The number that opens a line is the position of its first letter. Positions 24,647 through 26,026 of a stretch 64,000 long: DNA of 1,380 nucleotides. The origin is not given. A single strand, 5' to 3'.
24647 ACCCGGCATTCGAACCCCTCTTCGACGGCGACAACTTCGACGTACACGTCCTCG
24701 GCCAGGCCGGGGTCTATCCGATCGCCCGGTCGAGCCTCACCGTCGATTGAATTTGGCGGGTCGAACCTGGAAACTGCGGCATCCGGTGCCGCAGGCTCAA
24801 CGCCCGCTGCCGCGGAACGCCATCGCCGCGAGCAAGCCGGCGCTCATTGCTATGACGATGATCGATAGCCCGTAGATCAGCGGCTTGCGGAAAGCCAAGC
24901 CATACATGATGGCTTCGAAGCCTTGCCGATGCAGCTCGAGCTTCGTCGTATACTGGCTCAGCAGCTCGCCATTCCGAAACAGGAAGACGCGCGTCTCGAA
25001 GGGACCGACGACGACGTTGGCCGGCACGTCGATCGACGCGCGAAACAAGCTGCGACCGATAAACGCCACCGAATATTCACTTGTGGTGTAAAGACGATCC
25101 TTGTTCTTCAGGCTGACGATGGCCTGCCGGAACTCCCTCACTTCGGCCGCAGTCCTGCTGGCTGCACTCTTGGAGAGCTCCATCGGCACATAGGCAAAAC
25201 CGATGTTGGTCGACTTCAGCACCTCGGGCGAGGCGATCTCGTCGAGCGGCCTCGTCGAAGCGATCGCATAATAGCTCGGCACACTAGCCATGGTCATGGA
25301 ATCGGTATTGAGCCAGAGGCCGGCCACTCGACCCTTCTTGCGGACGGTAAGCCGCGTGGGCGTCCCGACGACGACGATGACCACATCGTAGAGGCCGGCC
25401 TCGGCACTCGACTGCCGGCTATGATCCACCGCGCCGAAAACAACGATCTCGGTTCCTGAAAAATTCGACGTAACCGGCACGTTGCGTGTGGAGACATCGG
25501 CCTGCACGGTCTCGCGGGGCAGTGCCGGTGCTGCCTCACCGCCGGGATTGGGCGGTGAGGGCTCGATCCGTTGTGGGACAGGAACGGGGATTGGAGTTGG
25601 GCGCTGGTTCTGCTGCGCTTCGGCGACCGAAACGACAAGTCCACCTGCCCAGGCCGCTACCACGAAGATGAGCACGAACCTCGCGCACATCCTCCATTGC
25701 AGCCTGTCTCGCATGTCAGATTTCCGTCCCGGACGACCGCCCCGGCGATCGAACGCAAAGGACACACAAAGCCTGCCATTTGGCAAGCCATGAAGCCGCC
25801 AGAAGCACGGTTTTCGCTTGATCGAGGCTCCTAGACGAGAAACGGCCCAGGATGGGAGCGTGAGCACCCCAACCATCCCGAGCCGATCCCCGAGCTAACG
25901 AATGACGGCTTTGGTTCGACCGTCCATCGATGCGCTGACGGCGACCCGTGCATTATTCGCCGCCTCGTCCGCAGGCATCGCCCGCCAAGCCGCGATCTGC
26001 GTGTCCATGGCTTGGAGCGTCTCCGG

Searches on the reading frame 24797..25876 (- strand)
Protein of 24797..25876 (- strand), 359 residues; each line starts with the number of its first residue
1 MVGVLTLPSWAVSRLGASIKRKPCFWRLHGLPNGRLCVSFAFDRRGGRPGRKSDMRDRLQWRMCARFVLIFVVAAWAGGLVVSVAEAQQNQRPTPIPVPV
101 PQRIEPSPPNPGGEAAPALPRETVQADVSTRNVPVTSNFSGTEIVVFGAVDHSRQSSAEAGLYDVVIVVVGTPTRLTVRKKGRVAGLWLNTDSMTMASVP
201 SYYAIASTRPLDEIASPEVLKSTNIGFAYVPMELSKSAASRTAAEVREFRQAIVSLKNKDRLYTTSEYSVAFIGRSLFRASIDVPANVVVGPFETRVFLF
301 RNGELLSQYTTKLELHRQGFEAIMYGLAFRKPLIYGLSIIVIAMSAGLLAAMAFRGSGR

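Call 58: search_protein_families(library=ncbifam, proteins=[window:24797-25876:-], max_evalue=0.00001)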
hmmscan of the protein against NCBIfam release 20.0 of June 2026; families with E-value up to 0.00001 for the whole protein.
window:24797-25876:- (359 aa): 1 family
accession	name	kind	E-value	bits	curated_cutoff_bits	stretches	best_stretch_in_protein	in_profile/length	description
TIGR02186.1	alph_Pro_TM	hypoth_equivalog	1.2e-64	218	255.25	1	121-355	27-259/261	TIGR02186 family protein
